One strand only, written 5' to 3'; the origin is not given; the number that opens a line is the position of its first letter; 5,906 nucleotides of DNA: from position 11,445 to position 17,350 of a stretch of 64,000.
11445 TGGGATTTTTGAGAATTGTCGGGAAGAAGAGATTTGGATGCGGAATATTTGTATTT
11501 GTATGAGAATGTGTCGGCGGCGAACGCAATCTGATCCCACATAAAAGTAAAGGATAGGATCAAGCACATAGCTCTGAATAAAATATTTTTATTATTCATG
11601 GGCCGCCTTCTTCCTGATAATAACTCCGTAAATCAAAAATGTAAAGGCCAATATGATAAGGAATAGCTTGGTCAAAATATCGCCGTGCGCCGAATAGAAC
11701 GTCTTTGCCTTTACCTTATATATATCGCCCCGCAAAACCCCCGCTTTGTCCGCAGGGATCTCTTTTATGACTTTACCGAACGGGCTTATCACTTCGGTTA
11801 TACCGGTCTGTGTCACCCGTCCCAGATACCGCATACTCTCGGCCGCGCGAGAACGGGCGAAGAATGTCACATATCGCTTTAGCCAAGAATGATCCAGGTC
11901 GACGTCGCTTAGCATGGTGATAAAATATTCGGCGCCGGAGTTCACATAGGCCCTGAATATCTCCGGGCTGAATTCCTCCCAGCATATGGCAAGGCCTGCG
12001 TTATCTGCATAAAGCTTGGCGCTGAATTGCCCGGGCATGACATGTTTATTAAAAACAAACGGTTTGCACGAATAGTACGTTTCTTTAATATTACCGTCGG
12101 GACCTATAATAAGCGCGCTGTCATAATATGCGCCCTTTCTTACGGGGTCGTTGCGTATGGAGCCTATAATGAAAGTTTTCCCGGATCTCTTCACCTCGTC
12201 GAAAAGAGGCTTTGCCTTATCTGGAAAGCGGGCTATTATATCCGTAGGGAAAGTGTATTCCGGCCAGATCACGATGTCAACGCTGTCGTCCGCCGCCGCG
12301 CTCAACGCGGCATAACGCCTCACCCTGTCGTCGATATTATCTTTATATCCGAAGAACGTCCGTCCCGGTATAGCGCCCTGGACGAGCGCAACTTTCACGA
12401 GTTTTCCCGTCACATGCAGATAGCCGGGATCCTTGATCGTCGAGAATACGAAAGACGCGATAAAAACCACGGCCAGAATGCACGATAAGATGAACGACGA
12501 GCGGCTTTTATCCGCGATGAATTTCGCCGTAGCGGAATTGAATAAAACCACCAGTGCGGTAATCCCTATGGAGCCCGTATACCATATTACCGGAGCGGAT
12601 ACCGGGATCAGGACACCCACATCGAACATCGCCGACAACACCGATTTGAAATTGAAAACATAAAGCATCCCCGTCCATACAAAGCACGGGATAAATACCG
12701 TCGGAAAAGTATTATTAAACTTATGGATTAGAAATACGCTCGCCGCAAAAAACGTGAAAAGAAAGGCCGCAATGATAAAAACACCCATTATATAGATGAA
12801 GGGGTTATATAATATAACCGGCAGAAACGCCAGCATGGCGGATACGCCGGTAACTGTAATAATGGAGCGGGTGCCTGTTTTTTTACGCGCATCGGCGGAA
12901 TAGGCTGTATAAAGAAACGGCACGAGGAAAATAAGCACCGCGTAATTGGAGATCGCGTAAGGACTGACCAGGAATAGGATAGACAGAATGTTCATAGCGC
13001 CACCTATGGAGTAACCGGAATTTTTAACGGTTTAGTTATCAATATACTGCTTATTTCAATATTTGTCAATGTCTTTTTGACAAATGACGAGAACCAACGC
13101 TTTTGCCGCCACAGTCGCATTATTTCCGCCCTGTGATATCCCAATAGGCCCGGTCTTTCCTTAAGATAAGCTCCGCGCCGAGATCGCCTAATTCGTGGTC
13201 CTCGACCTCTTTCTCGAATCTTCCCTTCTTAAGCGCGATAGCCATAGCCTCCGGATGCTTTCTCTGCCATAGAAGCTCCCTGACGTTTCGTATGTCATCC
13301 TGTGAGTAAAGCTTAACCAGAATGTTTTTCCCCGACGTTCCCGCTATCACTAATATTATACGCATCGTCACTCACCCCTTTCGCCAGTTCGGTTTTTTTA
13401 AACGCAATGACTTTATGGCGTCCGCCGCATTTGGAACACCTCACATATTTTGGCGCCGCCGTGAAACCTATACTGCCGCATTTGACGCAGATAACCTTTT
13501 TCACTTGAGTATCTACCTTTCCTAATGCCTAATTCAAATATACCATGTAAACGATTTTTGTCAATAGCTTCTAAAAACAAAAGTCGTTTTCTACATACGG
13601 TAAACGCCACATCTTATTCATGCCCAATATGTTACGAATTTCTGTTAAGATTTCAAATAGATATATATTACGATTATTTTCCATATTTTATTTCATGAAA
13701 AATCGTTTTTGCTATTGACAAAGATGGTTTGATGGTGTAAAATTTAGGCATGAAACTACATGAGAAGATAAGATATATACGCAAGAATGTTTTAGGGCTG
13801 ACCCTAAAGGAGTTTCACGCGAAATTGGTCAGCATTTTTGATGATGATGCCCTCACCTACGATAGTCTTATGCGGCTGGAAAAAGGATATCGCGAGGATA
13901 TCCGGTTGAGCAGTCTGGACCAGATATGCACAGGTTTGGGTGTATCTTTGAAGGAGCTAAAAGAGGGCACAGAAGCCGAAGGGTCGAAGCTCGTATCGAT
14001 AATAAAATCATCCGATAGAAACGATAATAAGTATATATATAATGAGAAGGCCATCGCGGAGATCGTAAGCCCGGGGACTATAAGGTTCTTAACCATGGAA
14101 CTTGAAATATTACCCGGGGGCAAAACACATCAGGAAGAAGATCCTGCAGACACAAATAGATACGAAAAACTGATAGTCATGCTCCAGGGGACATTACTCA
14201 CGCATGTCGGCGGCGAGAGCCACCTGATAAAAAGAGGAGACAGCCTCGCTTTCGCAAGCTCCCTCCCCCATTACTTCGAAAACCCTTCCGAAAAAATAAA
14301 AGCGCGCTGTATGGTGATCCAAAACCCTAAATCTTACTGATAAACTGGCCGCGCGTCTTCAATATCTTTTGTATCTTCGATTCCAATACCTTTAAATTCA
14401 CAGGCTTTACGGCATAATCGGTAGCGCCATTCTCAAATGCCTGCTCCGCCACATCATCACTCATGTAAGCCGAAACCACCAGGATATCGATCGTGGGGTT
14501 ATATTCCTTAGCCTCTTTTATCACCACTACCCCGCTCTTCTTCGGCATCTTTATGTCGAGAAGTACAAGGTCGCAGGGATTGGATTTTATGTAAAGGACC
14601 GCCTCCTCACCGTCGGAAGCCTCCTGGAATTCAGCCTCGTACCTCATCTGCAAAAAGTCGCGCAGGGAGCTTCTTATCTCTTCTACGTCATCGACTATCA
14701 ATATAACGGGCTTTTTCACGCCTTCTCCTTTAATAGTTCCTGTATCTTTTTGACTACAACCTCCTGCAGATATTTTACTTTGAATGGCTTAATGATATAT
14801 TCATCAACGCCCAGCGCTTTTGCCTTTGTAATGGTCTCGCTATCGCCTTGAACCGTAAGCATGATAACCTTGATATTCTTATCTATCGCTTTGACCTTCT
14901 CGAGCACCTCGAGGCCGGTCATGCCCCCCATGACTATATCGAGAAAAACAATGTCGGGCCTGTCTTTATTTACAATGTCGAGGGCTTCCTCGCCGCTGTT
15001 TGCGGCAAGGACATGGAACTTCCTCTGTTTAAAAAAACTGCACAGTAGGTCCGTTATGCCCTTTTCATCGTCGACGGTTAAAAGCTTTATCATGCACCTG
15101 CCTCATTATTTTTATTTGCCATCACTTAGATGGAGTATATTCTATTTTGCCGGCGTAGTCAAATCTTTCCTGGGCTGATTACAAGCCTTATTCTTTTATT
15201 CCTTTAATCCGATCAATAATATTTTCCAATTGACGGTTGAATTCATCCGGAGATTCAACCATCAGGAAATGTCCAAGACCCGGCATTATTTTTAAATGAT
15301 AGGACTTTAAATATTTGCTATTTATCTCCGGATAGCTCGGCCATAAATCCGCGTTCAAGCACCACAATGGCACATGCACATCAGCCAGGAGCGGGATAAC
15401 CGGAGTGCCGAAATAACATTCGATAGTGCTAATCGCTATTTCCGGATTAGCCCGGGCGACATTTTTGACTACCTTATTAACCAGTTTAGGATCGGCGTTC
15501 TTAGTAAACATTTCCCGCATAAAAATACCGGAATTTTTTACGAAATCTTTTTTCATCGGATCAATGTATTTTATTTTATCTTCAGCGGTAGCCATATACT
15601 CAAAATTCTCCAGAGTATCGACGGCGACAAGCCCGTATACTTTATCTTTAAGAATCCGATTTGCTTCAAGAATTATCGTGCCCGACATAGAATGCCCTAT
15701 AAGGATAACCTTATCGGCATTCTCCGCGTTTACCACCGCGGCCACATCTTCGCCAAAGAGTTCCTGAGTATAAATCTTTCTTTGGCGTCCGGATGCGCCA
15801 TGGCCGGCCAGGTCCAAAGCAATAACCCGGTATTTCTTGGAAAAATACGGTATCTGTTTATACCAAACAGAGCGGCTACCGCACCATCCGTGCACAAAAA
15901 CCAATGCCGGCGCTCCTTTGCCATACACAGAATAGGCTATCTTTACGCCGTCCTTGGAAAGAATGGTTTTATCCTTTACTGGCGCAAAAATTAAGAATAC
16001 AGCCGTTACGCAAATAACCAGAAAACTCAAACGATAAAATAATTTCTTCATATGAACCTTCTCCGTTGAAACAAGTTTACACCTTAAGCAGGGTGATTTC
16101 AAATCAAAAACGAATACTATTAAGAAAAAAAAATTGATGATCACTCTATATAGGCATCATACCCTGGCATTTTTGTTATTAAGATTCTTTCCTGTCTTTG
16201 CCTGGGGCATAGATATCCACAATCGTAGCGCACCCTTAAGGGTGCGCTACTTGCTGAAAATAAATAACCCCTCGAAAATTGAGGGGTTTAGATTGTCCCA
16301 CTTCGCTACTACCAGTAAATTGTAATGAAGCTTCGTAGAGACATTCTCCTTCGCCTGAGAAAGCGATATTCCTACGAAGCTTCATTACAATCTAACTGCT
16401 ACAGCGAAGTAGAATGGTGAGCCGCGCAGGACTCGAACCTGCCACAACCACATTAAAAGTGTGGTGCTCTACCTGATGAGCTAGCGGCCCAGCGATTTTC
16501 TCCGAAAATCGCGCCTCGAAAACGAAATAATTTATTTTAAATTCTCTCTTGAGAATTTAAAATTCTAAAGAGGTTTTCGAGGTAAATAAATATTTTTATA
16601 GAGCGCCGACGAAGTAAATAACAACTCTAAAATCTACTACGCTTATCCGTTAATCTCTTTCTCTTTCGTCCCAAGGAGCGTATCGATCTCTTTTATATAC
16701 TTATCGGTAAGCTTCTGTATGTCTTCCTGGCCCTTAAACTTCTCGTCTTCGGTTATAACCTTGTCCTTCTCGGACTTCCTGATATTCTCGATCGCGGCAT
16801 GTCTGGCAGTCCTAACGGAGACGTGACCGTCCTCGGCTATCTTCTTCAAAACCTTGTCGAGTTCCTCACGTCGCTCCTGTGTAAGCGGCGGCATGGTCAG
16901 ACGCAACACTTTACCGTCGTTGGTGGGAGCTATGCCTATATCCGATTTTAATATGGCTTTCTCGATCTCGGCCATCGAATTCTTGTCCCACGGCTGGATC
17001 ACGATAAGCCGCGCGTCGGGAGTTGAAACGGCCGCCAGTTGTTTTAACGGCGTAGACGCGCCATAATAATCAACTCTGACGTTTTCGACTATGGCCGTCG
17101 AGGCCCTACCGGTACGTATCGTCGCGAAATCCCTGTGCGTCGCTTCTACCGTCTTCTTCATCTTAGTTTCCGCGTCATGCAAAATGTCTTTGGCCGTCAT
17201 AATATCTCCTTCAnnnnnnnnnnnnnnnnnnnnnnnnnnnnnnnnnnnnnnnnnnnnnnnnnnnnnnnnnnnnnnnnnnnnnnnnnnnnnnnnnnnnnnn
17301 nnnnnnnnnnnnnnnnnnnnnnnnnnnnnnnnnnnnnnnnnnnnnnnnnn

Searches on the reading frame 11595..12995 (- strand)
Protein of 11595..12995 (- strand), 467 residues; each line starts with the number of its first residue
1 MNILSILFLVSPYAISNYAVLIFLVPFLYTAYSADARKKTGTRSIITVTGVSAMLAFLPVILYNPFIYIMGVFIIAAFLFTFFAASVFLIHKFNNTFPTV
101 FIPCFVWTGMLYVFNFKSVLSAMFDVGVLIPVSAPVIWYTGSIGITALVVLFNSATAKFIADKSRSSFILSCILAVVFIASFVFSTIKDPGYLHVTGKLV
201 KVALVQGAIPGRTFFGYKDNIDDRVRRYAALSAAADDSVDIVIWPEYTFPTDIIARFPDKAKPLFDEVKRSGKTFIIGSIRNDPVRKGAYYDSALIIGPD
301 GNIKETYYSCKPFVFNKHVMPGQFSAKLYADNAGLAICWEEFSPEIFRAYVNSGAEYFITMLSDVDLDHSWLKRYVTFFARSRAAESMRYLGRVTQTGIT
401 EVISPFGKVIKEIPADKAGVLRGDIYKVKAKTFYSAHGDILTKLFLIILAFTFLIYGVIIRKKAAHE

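Call 67: search_protein_families(library=pfam, proteins=[window:11595-12995:-], max_evalue=0.000001)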
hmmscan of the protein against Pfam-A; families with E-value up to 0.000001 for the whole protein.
window:11595-12995:- (467 aa): 1 family
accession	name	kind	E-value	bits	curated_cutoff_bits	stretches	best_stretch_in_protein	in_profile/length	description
PF00795.27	CN_hydrolase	-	1.5e-19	70.8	23.2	1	201-425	1-246/256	Carbon-nitrogen hydrolase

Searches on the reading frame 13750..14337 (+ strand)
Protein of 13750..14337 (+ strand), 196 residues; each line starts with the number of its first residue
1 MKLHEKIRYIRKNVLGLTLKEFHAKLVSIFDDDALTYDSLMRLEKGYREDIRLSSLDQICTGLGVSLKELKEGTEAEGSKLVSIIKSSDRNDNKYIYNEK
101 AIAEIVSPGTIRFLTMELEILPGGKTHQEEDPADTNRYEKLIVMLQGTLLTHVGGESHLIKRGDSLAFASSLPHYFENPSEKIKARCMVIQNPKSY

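Call 67: search_protein_families(library=pfam, proteins=[window:13750-14337:+], max_evalue=0.000001)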
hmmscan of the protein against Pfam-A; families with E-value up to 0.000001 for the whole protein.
window:13750-14337:+ (196 aa): 1 family
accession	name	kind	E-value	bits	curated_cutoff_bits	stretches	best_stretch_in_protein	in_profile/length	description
PF07883.17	Cupin_2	-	8.4e-11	41.9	27.2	1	129-190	9-69/70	Cupin domain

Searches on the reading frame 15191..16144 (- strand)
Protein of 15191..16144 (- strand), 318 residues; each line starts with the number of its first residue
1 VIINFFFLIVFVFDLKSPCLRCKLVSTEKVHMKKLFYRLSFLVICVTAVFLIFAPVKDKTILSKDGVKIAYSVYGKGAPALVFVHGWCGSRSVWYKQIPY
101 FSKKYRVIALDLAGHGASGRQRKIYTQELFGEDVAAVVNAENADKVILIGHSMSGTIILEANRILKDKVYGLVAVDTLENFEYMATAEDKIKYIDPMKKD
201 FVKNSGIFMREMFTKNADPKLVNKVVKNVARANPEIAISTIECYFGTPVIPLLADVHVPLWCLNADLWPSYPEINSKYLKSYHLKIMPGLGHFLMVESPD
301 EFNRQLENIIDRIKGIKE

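Call 67: search_protein_families(library=pfam, proteins=[window:15191-16144:-], max_evalue=0.000001)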
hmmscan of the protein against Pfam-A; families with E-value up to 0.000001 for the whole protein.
window:15191-16144:- (318 aa): 3 families
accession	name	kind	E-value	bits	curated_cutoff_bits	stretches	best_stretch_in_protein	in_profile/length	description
PF00561.26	Abhydrolase_1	-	2.7e-22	80.1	25.8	1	79-199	1-124/245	alpha/beta hydrolase fold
PF12697.13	Abhydrolase_6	-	5.7e-20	73.4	26.3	1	81-304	1-216/217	Alpha/beta hydrolase family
PF12146.15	Hydrolase_4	-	1.3e-08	34.9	27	1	80-177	6-109/239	Serine aminopeptidase, S33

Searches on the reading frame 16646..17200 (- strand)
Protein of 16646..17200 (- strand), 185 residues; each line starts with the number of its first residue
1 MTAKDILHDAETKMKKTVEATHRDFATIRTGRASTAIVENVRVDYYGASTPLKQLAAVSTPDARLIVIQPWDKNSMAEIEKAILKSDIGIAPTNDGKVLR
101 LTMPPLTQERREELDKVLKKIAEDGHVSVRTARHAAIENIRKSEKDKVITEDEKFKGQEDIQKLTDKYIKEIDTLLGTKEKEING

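Call 67: search_protein_families(library=pfam, proteins=[window:16646-17200:-], max_evalue=0.000001)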
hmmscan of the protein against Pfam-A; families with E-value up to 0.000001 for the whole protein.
window:16646-17200:- (185 aa): 1 family
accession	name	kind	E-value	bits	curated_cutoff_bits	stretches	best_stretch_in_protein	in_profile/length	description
PF01765.24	RRF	-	4.1e-64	215.8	29.7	1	22-183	2-163/164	Ribosome recycling factor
